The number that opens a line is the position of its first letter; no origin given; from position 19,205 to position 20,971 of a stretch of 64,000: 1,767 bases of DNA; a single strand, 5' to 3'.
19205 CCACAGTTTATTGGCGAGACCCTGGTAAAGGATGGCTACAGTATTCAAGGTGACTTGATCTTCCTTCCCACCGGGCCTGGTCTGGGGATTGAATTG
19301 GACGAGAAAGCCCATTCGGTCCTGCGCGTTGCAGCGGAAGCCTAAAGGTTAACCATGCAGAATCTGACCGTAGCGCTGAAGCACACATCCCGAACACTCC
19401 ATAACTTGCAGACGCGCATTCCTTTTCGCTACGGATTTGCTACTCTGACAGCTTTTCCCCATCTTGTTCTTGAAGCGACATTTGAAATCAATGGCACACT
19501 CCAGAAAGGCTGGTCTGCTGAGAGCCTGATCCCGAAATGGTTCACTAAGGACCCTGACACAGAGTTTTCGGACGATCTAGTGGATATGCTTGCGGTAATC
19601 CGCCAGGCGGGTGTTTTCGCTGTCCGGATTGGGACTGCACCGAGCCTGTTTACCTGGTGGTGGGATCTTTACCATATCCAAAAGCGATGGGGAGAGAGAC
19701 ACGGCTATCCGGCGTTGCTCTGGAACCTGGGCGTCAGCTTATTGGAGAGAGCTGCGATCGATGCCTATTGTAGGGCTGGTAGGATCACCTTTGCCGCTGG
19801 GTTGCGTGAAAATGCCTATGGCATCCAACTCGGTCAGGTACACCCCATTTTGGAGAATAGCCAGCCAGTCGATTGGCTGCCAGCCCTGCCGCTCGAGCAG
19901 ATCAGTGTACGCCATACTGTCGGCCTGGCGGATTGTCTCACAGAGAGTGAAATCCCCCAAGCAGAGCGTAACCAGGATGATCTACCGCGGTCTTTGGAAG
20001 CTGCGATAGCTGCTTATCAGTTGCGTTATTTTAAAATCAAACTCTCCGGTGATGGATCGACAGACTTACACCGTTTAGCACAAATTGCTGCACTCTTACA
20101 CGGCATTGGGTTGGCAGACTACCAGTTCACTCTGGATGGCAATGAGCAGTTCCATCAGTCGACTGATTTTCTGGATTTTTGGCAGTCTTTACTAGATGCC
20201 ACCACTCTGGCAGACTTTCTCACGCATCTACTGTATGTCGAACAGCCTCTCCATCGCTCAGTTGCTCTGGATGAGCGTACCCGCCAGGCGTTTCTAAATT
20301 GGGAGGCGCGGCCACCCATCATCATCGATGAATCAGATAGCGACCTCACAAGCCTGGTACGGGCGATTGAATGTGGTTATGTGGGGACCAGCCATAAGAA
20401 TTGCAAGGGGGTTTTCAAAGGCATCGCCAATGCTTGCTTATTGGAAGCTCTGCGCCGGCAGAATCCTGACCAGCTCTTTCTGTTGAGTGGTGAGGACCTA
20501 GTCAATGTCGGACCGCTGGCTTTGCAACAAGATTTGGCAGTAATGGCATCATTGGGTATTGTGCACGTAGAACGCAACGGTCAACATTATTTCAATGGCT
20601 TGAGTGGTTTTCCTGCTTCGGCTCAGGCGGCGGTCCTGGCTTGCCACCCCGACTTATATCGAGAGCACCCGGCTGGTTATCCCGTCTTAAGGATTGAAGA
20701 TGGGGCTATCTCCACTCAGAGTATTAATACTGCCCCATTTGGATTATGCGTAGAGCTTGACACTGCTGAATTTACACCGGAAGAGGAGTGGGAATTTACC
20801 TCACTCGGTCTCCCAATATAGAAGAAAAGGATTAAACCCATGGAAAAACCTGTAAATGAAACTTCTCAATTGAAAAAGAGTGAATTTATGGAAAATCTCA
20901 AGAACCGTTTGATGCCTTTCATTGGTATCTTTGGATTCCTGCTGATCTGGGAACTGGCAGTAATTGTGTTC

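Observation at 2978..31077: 28-kb orphan catabolic island joining uronate, CoA-thioester, Zn-thiol and enolase chemistries: candidate undescribed pathway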

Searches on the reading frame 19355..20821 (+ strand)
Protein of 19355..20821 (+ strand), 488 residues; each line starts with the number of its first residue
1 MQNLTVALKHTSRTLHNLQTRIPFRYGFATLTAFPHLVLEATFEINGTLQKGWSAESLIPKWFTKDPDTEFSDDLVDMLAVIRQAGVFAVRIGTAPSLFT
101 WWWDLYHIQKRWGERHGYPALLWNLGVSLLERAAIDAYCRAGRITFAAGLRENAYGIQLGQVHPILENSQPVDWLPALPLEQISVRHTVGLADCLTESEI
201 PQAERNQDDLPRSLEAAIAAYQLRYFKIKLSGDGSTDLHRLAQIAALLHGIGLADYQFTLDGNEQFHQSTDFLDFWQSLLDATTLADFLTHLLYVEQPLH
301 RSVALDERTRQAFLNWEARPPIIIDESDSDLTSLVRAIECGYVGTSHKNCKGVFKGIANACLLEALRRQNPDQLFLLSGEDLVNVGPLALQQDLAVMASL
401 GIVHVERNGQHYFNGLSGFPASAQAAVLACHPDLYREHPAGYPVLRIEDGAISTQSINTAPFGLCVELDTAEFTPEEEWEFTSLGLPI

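Call 4: search_protein_families(library=pfam, proteins=[window:19355-20821:+])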
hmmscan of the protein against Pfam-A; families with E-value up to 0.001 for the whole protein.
window:19355-20821:+ (488 aa): 0 families

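Call 7: search_protein_families(library=ncbifam, proteins=[window:19355-20821:+], max_evalue=0.00001)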
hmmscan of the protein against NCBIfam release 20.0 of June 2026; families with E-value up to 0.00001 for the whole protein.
window:19355-20821:+ (488 aa): 0 families

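Call 10: find_encoding_contigs(protein=window:19355-20821:+, flank=10000, max_places=6)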
Protein window:19355-20821:+ (488 aa): 2 contigs read that carry it; 2 places shown.
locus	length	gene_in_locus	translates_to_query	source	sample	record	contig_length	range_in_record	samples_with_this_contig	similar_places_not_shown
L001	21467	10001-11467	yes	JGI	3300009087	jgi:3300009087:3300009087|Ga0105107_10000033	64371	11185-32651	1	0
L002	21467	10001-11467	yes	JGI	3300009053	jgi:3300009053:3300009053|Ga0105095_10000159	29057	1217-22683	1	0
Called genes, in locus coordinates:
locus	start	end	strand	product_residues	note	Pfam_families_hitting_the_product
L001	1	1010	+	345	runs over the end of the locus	PF00294:PfkB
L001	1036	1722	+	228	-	PF01081:Aldolase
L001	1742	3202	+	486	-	PF00724:Oxidored_FMN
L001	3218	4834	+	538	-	PF01144:CoA_trans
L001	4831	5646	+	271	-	PF00378:ECH_1, PF16113:ECH_2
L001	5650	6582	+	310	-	PF01557:FAA_hydrolase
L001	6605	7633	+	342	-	PF08240:ADH_N, PF16912:Glu_dehyd_C, PF00107:ADH_zinc_N, PF13602:ADH_zinc_N_2 (weak)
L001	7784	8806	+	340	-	PF01208:URO-D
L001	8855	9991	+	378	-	PF02746:MR_MLE_N, PF13378:MR_MLE_C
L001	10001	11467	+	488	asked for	-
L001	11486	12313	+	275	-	PF00528:BPD_transp_1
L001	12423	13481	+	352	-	PF13379:NMT1_2 (weak), PF09084:NMT1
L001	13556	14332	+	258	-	PF00005:ABC_tran, PF13401:AAA_22 (faint), PF13304:AAA_21 (faint)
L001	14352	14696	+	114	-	PF07883:Cupin_2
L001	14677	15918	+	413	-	-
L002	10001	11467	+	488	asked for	-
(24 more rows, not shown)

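Call 11: search_solved_structures(query=window:19355-20821:+, max_evalue=1)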
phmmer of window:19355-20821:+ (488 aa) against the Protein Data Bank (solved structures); distinct sequences matched with E-value up to 1: 20.
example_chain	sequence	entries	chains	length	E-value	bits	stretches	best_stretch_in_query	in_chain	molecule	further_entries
4pmm_A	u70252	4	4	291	0.76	11.6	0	352-412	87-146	High affinity nerve growth factor receptor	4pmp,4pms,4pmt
5kvt_A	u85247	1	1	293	0.77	11.6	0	352-412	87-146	High affinity nerve growth factor receptor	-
6iqn_A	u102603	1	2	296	0.78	11.6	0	352-412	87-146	High affinity nerve growth factor receptor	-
5i8a_A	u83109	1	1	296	0.79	11.6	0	352-412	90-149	High affinity nerve growth factor receptor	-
6nsp_A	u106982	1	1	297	0.79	11.6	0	352-412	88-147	High affinity nerve growth factor receptor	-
7xaf_A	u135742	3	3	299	0.8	11.6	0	352-412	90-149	High affinity nerve growth factor receptor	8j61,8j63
4f0i_A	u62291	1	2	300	0.8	11.6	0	352-412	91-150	High affinity nerve growth factor receptor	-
4yne_A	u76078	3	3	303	0.82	11.5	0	352-412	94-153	High affinity nerve growth factor receptor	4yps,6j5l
5wr7_A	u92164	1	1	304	0.82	11.5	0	352-412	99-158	High affinity nerve growth factor receptor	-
6npt_A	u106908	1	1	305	0.82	11.5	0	352-412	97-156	High affinity nerve growth factor receptor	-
4gt5_A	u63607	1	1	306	0.83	11.5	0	352-412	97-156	High affinity nerve growth factor receptor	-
6d22_A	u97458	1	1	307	0.83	11.5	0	352-412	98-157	Tyrosine-protein kinase receptor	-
5jfs_A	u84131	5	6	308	0.84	11.5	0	352-412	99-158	High affinity nerve growth factor receptor | Tyrosine-protein kinase receptor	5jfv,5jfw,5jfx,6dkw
6nss_A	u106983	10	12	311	0.85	11.5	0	352-412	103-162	High affinity nerve growth factor receptor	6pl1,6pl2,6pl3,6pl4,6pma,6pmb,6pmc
6d1y_A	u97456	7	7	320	0.89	11.4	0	352-412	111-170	High affinity nerve growth factor receptor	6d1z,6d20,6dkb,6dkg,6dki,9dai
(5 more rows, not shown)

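Call 14: find_homologous_proteins(query=window:19355-20821:+, max_evalue=0.00001)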
Query window:19355-20821:+ (488 aa): 7647 proteins with E <= 0.00001 among 8000 candidates; the best 120 are listed.
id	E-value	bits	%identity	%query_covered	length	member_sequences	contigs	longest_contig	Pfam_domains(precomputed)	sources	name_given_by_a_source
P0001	0.0e+0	1112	99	100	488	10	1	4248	-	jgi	-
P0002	1.2e-170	587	54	99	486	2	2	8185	-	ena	-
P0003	5.7e-170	584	54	99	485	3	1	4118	-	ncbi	-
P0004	1.5e-168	580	56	99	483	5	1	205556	-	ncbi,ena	-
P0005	1.5e-168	580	55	99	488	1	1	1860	-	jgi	jgi:hypothetical protein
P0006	3.7e-168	578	53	99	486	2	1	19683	-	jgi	jgi:hypothetical protein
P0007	1.8e-167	576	54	96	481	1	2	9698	PF13378.13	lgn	-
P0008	3.6e-167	575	55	99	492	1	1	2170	PF13378.13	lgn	-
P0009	6.9e-167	574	54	99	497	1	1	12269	-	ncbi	-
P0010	1.0e-166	574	53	99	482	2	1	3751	PF13378.13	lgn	-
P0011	1.4e-166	573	54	99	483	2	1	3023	-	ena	-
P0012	8.0e-166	571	53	99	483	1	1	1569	-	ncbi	-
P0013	8.4e-166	571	53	99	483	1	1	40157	-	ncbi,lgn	-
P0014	1.0e-165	570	54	99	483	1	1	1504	-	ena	-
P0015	7.4e-165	568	53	99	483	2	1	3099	-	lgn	-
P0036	7.2e-161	554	53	99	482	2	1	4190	-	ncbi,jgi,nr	ncbi:MAG: hypothetical protein OER86_06855 [Phycisphaerae bacterium]|nr:hypothetical protein [Phycis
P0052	1.9e-159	550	54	99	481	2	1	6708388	-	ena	-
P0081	2.3e-157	543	50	99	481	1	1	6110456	PF13378.13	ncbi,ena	-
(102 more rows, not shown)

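Call 16: find_related_loci(query=A1, collection=genome_contigs, flank=10000)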
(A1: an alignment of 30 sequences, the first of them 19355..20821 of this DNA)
Query A1 (488 aa) in genome_contigs; peptide patterns used: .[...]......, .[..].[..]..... (x = any residue, [..] = any of these).
600 stretches matched a pattern (row limit reached: there are more); 591 encode a relative of the query (tblastn E <= 1e-3); the best 80 are kept; 80 distinct loci.
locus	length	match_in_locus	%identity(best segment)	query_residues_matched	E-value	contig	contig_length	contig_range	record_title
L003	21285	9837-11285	52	2-484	6e-164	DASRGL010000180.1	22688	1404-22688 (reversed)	MAG TPA_asm: Chthonomonadaceae bacterium isolate SMAG_U10057 k141_1192160, whole genome shotgun sequence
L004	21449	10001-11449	54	4-486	2e-163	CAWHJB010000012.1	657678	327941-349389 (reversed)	MAG: uncultured Chloroflexia bacterium isolate MFD02923.bin.2.67 genome assembly, contig: contig_3167, whole genome shot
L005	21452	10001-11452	53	4-487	6e-162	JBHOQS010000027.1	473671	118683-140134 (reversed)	MAG: Chloroflexota bacterium isolate A0_26 coassembly_Ak141_772345, whole genome shotgun sequence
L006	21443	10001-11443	50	4-484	1e-160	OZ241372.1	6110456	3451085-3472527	MAG: Anaerolineae bacterium isolate 91413526-a19b-453a-ba52-6be33c551559 genome assembly, chromosome: 1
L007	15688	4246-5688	52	3-484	6e-161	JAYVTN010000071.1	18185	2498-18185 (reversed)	MAG: Spartobacteria bacterium isolate GL74_UP_concoct_187_sub GL74_UP_concoct_187_sub_70, whole genome shotgun sequence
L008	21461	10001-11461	53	4-487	1e-160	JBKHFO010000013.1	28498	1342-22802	MAG: Candidatus Hydrogenedentota bacterium isolate D1M05_5 NODE_855_length_28498_cov_6.397567, whole genome shotgun sequ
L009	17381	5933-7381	50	2-484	3e-160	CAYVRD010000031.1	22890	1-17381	MAG TPA_asm: uncultured Clostridia bacterium isolate binchicken_co168_135 genome assembly, contig: NODE_3976_length_2289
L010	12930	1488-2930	51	4-485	8e-160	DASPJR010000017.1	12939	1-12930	MAG TPA_asm: Planctomycetota bacterium isolate SMAG_U12015 k141_5695, whole genome shotgun sequence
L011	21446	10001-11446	52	3-484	1e-159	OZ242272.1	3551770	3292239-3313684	MAG: Chloroflexota bacterium isolate e1420fa2-ce91-4a5a-b5ce-1a2ec9efecdf genome assembly, chromosome: 1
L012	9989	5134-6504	54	18-475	1e-159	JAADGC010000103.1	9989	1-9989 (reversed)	MAG: Chloroflexota bacterium isolate M_MetaBat97 contig-127_11695, whole genome shotgun sequence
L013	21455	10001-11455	53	7-486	3e-159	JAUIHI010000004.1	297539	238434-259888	MAG: Anaerolineae bacterium isolate Co_bin.203 NODE_365_length_297539_cov_4.277343, whole genome shotgun sequence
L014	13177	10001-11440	52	5-484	4e-159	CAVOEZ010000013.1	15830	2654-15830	MAG: Latescibacteria bacterium UBA2968 isolate CBN3_331.40 genome assembly, contig: Ga0302139_10000728, whole genome sho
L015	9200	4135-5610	51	2-486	3e-158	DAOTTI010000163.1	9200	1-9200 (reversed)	MAG TPA_asm: Chloroflexota bacterium isolate B73_147 k87_312727, whole genome shotgun sequence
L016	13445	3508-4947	52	4-484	5e-158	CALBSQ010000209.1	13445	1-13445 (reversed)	MAG TPA_asm: uncultured Chloroflexi bacterium isolate SRR5457059_bin.8_CONCOCT_v1.1_MAG genome assembly, contig: ERZ7950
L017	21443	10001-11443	50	4-484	7e-158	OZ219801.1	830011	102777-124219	MAG: Chloroflexota bacterium isolate 50a8419b-8e17-430b-920a-11f3287aca29 genome assembly, chromosome: 1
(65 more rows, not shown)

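Call 37: predict_structure(alignment_id=A1)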
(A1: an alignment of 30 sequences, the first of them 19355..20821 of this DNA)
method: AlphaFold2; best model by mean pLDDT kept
length: 488 residues; sequences in the alignment: 30
mean_pLDDT: 92.5   pTM: 0.93
mean pLDDT of the five models: 92.5, 92.1, 91.8, 91.3, 90.9
residues with pLDDT >= 90: 391; 70-90: 80; 50-70: 16; < 50: 1
segments of 3 or more residues with pLDDT < 50: none
pLDDT, mean of each block of 10 residues (from residue 1): 83 94 78 92 97 91 70 92 98 97 98 93 93 98 97 97 97 97 95 90 85 93 96 94 97 96 91 96 96 95 92 94 86 94 92 95 98 95 81 96 89 89 93 94 94 97 89 95 84
secondary structure, 60 per line:
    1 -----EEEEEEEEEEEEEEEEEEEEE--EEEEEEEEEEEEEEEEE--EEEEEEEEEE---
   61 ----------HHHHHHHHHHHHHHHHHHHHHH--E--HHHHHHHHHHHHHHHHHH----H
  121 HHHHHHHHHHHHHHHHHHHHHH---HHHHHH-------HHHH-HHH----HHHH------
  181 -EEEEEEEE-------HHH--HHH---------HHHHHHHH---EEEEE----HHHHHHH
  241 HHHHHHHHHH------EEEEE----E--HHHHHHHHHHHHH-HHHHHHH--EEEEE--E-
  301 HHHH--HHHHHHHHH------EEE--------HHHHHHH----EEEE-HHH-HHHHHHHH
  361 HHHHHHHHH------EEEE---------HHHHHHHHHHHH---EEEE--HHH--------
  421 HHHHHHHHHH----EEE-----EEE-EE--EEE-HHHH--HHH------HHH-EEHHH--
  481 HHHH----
elements in order: E6-26 E29-45 E48-57 H71-92 H98-115 H120-142 H146-151 H159-162 H171-174 E182-189 H214-221 E225-229 H234-250 E257-261 H269-281 H283-289 E292-296 H301-304 H307-315 E322-324 H333-339 E344-347 H353-369 E376-379 H389-400 E404-407 H421-430 E435-437 E443-445 E451-453 H455-458 H481-484

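Call 40: fold_search(model_id=the predicted structure, library=pdb)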
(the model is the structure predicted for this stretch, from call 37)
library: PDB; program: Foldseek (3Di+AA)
matches with E <= 10: 1183; with E <= 0.001: 311
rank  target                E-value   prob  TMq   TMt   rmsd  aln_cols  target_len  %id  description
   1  3tte_A                3.2e-13  1.00  0.57  0.75   5.3       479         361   15  Crystal structure of enolase brado_4202 (target EFI-501651) from Bradyrhizobium complexed with magnesium and mandelic  (released 2011-09-28)
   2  4dye                  5.0e-13  1.00  0.55  0.70   5.0       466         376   13  Crystal structure of an enolase (putative sugar isomerase, target efi-502095) from streptomyces coelicolor, no mg, order (released 2012-03-14)
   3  3cyj_A                9.5e-13  1.00  0.50  0.65   7.3       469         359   14  Crystal structure of a mandelate racemase/muconate lactonizing enzyme-like protein from Rubrobacter xylanophilus (released 2008-05-06)
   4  3ik4_D                1.2e-12  1.00  0.57  0.77   5.7       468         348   15  CRYSTAL STRUCTURE OF mandelate racemase/muconate lactonizing protein from Herpetosiphon aurantiacus (released 2009-08-18)
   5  2oqh_C                1.2e-12  1.00  0.56  0.71   5.9       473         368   14  Crystal structure of an isomerase from Streptomyces coelicolor A3(2) (released 2007-02-20)
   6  3toy_A                1.6e-12  1.00  0.57  0.75   5.3       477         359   14  CRYSTAL STRUCTURE OF ENOLASE BRADO_4202 (TARGET EFI-501651) FROM Bradyrhizobium sp. ORS278 WITH CALCIUM AND ACETATE BO (released 2011-09-21)
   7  4hnc_A                2.0e-12  1.00  0.51  0.67   7.3       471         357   13  P. putida C92S/K166C/C264S mandelate racemase co-crystallized with benzilic acid (released 2013-10-30)
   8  3mwc                  2.1e-12  1.00  0.53  0.64   7.4       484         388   15  Crystal structure of probable o-succinylbenzoic acid synthetase from kosmotoga olearia (released 2010-05-19)
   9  1wue_A                2.9e-12  1.00  0.53  0.67   6.3       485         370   14  Crystal structure of protein GI:29375081, unknown member of enolase superfamily from enterococcus faecalis V583 (released 2004-12-21)
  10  4h1z_C                3.0e-12  1.00  0.50  0.62   8.4       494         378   12  Crystal structure of putative isomerase from Sinorhizobium meliloti, open loop conformation (target EFI-502104) (released 2012-09-26)
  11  3r0u_A                4.5e-12  1.00  0.54  0.70   6.1       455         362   12  Crystal structure of NYSGRC enolase target 200555, a putative dipeptide epimerase from Francisella philomiragia : Tart (released 2011-04-06)
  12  3ik4_B                4.8e-12  1.00  0.56  0.74   5.9       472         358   15  CRYSTAL STRUCTURE OF mandelate racemase/muconate lactonizing protein from Herpetosiphon aurantiacus (released 2009-08-18)
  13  2oqh_D                5.1e-12  1.00  0.54  0.69   5.5       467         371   13  Crystal structure of an isomerase from Streptomyces coelicolor A3(2) (released 2007-02-20)
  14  4a6g_A                7.6e-12  1.00  0.51  0.65   7.4       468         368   16  N-acyl amino acid racemase from Amycalotopsis sp. Ts-1-60: G291D- F323Y mutant in complex with N-acetyl methionine (released 2012-11-14)
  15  2ppg_B                7.6e-12  1.00  0.46  0.58   8.9       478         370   12  Crystal structure of putative isomerase from Sinorhizobium meliloti (released 2007-05-22)
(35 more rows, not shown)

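Call 41: find_encoding_contigs(protein=P0052, flank=8000, max_places=2)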
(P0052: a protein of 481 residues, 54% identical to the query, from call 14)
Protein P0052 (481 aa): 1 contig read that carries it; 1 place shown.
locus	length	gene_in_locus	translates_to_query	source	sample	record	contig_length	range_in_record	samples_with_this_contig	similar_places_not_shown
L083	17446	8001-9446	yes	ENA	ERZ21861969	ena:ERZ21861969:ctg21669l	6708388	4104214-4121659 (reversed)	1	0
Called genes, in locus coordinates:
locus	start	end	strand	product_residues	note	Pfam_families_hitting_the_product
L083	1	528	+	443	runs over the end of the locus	PF01244:Peptidase_M19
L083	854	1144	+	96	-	-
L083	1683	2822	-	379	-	PF01222:ERG4_ERG24, PF06966:DUF1295 (weak)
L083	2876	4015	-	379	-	PF01222:ERG4_ERG24, PF06966:DUF1295 (weak)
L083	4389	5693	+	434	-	PF01547:SBP_bac_1, PF13416:SBP_bac_8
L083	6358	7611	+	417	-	PF01979:Amidohydro_1, PF07969:Amidohydro_3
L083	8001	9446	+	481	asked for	-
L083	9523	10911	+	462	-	PF01547:SBP_bac_1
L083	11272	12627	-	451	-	PF01547:SBP_bac_1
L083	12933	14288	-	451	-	PF01547:SBP_bac_1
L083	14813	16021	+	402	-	PF01408:GFO_IDH_MocA, PF03435:Sacchrp_dh_NADP (faint), PF22725:GFO_IDH_MocA_C3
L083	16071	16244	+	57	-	-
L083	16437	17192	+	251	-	PF02633:Creatininase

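Call 42: find_encoding_contigs(protein=P0081, flank=8000, max_places=2)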
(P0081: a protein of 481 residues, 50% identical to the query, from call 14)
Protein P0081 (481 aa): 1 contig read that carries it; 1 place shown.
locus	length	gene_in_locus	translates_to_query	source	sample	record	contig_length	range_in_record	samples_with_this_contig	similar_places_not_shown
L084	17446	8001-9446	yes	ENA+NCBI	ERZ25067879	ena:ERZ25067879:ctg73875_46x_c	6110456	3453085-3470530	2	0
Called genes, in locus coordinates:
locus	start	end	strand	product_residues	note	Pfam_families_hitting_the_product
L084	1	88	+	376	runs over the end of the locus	PF12006:DUF3500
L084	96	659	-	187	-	PF00903:Glyoxalase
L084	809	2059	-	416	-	PF12832:MFS_1_like (weak), PF07690:MFS_1, PF06779:MFS_4, PF03209:PUCC (weak), PF00083:Sugar_tr, PF07690:MFS_1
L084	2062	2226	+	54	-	-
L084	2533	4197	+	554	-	PF00753:Lactamase_B, PF23023:Anti-Pycsar_Apyc1 (faint), PF12706:Lactamase_B_2, PF22505:RNase_J_b_CASP, PF07521:RMMBL, PF17770:RNase_J_C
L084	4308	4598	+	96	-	-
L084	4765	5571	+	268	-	PF03009:GDPD, PF13653:GDPD_2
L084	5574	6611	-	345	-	PF05685:Uma2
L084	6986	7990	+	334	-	PF01717:Meth_synt_2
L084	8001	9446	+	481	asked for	PF13378:MR_MLE_C (weak)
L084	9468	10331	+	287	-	PF01014:Uricase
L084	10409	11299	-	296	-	PF00072:Response_reg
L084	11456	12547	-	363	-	PF01546:Peptidase_M20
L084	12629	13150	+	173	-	PF00578:AhpC-TSA, PF08534:Redoxin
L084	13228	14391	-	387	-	PF00202:Aminotran_3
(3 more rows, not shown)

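Call 43: find_encoding_contigs(protein=P0036, flank=8000, max_places=2)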
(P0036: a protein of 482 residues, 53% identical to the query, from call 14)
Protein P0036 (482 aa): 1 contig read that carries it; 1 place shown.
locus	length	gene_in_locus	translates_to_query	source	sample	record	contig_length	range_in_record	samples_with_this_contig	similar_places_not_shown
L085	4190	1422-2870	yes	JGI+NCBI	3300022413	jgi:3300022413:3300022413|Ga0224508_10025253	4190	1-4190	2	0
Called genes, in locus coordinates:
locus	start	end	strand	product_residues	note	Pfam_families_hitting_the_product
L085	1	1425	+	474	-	?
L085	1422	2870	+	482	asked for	-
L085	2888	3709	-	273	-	PF13240:Zn_Ribbon_1 (weak)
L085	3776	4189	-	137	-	?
